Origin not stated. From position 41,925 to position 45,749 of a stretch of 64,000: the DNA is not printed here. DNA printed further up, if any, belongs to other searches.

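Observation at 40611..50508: Unrecognised minus-strand gene block built around a 1132-aa HerA/FtsK-type NTPase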

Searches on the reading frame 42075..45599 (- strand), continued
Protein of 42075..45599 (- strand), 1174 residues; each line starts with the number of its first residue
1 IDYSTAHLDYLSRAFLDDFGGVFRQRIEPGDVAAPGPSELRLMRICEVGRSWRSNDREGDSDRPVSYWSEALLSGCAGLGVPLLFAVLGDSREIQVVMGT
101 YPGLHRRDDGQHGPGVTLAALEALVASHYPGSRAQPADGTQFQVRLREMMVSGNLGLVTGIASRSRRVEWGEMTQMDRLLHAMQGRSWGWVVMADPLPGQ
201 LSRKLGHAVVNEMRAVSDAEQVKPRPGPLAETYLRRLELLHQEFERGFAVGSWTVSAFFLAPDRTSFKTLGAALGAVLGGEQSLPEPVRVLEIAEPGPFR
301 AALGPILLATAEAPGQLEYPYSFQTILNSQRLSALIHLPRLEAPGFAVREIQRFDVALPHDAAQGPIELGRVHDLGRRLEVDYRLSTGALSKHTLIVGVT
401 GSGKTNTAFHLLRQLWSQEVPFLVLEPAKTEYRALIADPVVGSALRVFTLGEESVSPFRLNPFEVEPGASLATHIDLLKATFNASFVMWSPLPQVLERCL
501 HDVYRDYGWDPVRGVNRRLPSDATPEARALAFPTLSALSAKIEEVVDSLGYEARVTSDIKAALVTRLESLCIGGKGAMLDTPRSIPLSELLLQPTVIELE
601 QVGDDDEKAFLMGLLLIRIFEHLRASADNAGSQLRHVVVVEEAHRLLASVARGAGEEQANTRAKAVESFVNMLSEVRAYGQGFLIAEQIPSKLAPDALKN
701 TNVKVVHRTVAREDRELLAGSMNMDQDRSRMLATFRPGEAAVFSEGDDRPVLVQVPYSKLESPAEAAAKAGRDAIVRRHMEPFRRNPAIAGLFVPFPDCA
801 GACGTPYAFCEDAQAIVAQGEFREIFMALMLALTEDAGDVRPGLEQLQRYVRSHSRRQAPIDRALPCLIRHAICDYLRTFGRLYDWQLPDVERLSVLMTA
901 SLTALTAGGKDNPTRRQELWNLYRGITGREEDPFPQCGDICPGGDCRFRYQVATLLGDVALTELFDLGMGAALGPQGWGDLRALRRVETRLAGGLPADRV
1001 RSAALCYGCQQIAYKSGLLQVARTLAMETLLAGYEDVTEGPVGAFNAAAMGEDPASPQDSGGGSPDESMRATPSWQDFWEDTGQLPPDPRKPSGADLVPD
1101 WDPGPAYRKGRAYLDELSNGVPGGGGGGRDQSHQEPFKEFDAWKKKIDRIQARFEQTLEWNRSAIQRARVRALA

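Call 64: get_annotated_region(hit=H1, flank=8000)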
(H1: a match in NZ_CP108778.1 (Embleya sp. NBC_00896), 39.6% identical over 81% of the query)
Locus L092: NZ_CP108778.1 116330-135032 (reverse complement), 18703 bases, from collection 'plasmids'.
description: Embleya sp. NBC_00896 plasmid unnamed2, complete sequence
organism: Embleya sp. NBC_00896 (NCBI taxid 2975961)
taxonomy: Bacteria; Actinomycetota; Actinomycetes; Kitasatosporales; Streptomycetaceae; Embleya; Embleya sp. NBC 00896
host: -; source: -; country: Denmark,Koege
typing (MOB-suite, as given by PLSDB): non-mobilizable
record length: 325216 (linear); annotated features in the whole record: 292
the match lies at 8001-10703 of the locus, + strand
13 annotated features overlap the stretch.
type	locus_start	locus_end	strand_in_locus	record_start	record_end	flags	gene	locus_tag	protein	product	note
CDS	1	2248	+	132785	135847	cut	-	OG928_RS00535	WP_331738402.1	NACHT domain-containing protein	-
CDS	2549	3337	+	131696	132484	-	-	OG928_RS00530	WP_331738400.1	SAM-dependent methyltransferase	-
CDS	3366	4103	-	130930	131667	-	-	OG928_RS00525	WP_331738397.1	hypothetical protein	-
CDS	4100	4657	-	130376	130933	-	-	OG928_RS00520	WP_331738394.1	sigma-70 family RNA polymerase sigma factor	GO:0006352 - DNA-templated transcription initiation [Evidence IEA]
CDS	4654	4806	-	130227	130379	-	-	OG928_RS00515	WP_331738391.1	hypothetical protein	-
CDS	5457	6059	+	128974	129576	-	-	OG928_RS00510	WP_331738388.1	sigma-70 family RNA polymerase sigma factor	GO:0006352 - DNA-templated transcription initiation [Evidence IEA]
CDS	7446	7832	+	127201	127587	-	-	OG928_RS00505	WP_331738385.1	hypothetical protein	-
CDS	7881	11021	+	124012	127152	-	-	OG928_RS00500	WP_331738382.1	DUF87 domain-containing protein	-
CDS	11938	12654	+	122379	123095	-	-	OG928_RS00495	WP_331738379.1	hypothetical protein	-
CDS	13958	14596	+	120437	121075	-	-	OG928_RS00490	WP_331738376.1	hypothetical protein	-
CDS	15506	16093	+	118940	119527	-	-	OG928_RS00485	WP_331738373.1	hypothetical protein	-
CDS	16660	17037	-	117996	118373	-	-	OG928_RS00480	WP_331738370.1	hypothetical protein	-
CDS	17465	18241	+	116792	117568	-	-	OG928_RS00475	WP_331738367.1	hypothetical protein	-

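Call 65: get_annotated_region(hit=H3, flank=8000)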
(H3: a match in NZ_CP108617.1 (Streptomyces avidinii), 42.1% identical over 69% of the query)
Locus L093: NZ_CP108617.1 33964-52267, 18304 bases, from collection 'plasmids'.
description: Streptomyces avidinii strain NBC_01157 plasmid unnamed1, complete sequence
organism: Streptomyces avidinii (NCBI taxid 1895)
taxonomy: Bacteria; Actinomycetota; Actinomycetes; Kitasatosporales; Streptomycetaceae; Streptomyces; Streptomyces avidinii
host: -; source: -; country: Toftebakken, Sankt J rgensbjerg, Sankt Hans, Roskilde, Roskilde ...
typing (MOB-suite, as given by PLSDB): non-mobilizable
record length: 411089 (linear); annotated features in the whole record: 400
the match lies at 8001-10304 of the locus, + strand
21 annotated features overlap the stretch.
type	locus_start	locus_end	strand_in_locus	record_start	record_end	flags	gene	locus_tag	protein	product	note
CDS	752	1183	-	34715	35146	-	-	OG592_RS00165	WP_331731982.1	hypothetical protein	-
CDS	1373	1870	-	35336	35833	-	-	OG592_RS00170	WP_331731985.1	DUF6573 family protein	-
CDS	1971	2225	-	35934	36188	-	-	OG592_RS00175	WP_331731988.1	hypothetical protein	-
CDS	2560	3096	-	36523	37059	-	-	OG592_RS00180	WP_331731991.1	hypothetical protein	-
CDS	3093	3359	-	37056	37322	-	-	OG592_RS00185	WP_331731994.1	hypothetical protein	-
CDS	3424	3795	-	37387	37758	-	-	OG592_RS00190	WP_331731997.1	hypothetical protein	-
CDS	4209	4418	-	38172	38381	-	-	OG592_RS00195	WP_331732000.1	hypothetical protein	-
CDS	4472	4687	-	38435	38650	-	-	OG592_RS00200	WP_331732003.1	hypothetical protein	-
CDS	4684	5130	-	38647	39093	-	-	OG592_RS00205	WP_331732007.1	hypothetical protein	-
CDS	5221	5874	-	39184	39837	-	-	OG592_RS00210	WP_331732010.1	hypothetical protein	-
CDS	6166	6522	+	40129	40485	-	-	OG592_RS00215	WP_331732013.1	hypothetical protein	-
CDS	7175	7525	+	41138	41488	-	-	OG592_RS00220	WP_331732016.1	hypothetical protein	-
CDS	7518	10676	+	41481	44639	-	-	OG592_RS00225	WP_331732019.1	DUF87 domain-containing protein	-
CDS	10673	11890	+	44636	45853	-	-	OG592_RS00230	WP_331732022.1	hypothetical protein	-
CDS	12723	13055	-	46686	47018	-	-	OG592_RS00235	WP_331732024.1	hypothetical protein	-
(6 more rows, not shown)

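Call 66: predict_structure(alignment_id=A1)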
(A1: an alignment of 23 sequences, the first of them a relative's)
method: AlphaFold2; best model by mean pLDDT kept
length: 1132 residues; sequences in the alignment: 23
mean_pLDDT: 81.0   pTM: 0.68
mean pLDDT of the five models: 81.0, 79.1, 78.9, 77.9, 74.6
residues with pLDDT >= 90: 400; 70-90: 546; 50-70: 89; < 50: 97
segments of 3 or more residues with pLDDT < 50: 12-18, 1000-1064, 1075-1095
pLDDT, mean of each block of 10 residues (from residue 1): 81 48 77 91 93 91 60 83 85 86 86 90 62 89 94 89 90 87 83 91 90 93 94 88 88 74 78 74 90 89 83 60 79 79 85 87 92 93 87 91 93 91 91 91 84 94 93 91 90 93 90 91 90 88 91 93 88 91 68 87 73 70 78 76 87 81 82 87 86 87 87 85 83 93 87 76 74 89 91 86 90 74 88 91 92 92 83 90 80 80 80 88 89 81 90 86 92 86 90 72 43 33 29 38 34 33 55 46 36 56 84 86 72 49
secondary structure, 60 per line:
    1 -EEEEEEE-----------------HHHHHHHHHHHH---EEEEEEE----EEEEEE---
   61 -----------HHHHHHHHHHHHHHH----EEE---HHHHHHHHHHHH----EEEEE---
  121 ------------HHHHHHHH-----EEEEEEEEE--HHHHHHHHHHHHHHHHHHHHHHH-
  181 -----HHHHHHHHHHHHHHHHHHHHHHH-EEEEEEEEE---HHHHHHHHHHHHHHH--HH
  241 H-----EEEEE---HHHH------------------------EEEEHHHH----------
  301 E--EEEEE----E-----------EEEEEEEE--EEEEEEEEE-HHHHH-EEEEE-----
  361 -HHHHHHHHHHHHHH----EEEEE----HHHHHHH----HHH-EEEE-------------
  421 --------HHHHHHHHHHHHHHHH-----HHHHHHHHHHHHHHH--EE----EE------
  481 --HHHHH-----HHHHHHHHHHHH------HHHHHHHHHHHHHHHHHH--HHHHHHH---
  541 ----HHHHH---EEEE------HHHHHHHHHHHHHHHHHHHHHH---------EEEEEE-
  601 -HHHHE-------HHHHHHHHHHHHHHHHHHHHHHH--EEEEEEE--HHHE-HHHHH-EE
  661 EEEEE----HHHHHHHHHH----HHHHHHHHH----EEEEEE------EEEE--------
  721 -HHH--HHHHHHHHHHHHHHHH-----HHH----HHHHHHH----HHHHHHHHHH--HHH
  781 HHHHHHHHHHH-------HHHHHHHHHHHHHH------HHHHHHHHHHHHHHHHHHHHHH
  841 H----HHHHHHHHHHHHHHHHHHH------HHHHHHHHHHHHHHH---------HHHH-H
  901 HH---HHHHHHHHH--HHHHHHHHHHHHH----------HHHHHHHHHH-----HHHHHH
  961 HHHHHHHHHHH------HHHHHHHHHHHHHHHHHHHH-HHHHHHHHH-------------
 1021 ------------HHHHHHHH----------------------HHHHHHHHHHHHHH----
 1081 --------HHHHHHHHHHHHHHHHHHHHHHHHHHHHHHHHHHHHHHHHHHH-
elements in order (helices of 4 or more, strands of 3 or more residues): E2-8 H26-37 E41-47 E52-57 H72-86 E91-93 H97-108 E113-117 H133-140 E146-154 H157-179 H186-208 E210-218 H222-236 E247-251 H255-258 E283-286 H287-290 E304-308 E325-332 E335-343 H345-349 E351-355 H362-375 E380-384 H389-395 E404-407 H429-444 H450-464 H483-487 H493-504 H511-528 H531-537 H545-549 E553-556 H563-584 E594-599 H602-605 H614-636 E639-645 H653-657 E659-665 H670-679 H684-692 E697-702 E709-712 H727-742 H755-761 H766-775 H778-791 H799-812 H819-841 H846-864 H871-885 H895-898 H906-914 H917-929 H940-949 H955-971 H978-997 H999-1007 H1033-1040 H1063-1076 H1089-1131

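Call 68: fold_search(model_id=the predicted structure, library=pdb)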
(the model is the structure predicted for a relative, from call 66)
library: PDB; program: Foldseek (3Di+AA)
matches with E <= 10: 1268; with E <= 0.001: 136
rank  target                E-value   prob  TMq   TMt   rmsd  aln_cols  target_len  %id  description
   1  8rtd_O                3.8e-14  1.00  0.25  0.34  16.2       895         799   12  Stalk-Arches-IMC structure from the fully-assembled R388 type IV secretion system determined by cryo-EM. (released 2024-06-19)
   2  8rtd_T                9.6e-14  1.00  0.24  0.33  16.9       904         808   13  Stalk-Arches-IMC structure from the fully-assembled R388 type IV secretion system determined by cryo-EM. (released 2024-06-19)
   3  9x1m_A                4.5e-13  1.00  0.27  0.49  14.4       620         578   15  The cryo-EM structure of HerA-NurA complex with AMPPNP and dsDNA from Thermococcus kodakarensis (released 2026-02-04)
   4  4d2i_A                6.8e-13  1.00  0.25  0.55  15.8       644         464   15  Crystal structure of the HerA hexameric DNA translocase from Sulfolobus solfataricus bound to AMP-PNP (released 2014-12-03)
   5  4d2i_B                7.4e-13  1.00  0.25  0.56   5.5       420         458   17  Crystal structure of the HerA hexameric DNA translocase from Sulfolobus solfataricus bound to AMP-PNP (released 2014-12-03)
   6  7o42_A                5.8e-12  1.00  0.23  0.27  16.4       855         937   12  TrwK/VirB4unbound trimer of dimers complex (with Hcp1) from the R388 type IV secretion system determined by cryo-EM. (released 2022-06-22)
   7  8wod_D                1.5e-11  1.00  0.25  0.53   6.4       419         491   16  Cryo-EM structure of SIR2/HerA complex (released 2024-09-11)
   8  4ag5_B                2.3e-11  1.00  0.27  0.74   4.7       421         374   18  Structure of VirB4 of Thermoanaerobacter pseudethanolicus (released 2012-07-04)
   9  4ag6_B                3.0e-11  1.00  0.26  0.70   6.2       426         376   20  Structure of VirB4 of Thermoanaerobacter pseudethanolicus (released 2012-07-04)
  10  4ag6_A                3.7e-11  1.00  0.27  0.75   4.7       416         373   19  Structure of VirB4 of Thermoanaerobacter pseudethanolicus (released 2012-07-04)
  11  8yhx_A                3.7e-11  1.00  0.25  0.48  12.6       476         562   16  Cryo-EM structure of the trimeric HerA (released 2024-11-06)
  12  4ag5_A                8.7e-11  1.00  0.27  0.73   5.5       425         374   18  Structure of VirB4 of Thermoanaerobacter pseudethanolicus (released 2012-07-04)
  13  8wiv_D                9.5e-11  1.00  0.25  0.45   7.1       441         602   17  Cryo-EM structure of a bacterial protein (released 2024-09-11)
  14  9x1l_A                9.9e-11  1.00  0.23  0.41  19.2       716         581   14  The cryo-EM structure of HerA-NurA complex with AMPPNP from Thermococcus kodakarensis (released 2026-02-04)
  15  8wfd_A                1.0e-10  1.00  0.22  0.40  17.5       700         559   14  The cryo-EM structure of TdpAB in complex with AMPPNP and DNA (released 2025-01-22)
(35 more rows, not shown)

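Call 69: search_protein_families(library=pfam, proteins=[L090:10018-11331:+, L090:11817-14345:+, L091:10535-11743:+, L093:10673-11890:+, L005:11183-13375:+, L006:11146-13752:+, L003:11181-12518:+, L089:6669-7685:+, L024:6900-7991:+, L090:3797-5380:+], max_evalue=0.05)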
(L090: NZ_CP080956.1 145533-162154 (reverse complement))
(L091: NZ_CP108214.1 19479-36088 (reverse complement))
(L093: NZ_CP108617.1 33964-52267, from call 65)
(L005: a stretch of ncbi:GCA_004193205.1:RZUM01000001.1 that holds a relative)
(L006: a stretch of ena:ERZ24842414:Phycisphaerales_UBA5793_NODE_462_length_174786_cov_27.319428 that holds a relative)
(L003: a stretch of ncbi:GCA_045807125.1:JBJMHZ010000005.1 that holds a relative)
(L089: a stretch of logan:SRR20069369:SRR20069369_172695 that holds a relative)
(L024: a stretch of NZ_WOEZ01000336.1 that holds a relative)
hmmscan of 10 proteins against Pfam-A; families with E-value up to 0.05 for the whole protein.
L090:10018-11331:+ (437 aa): 0 families

L090:11817-14345:+ (842 aa): 0 families

L091:10535-11743:+ (402 aa): 0 families

L093:10673-11890:+ (405 aa): 0 families

L005:11183-13375:+ (730 aa): 0 families

L006:11146-13752:+ (868 aa): 0 families

L003:11181-12518:+ (445 aa): 0 families

L089:6669-7685:+ (338 aa): 0 families

L024:6900-7991:+ (363 aa): 0 families

L090:3797-5380:+ (527 aa): 0 families

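Call 70: find_related_loci(query=P0001, collection=metagenome_contigs, flank=7000)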
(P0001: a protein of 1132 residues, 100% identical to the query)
Query P0001 (1132 aa) in metagenome_contigs; peptide patterns used: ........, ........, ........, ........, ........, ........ (x = any residue, [..] = any of these).
30 stretches matched a pattern, but none encodes a relative of the query by tblastn (E <= 1e-3).
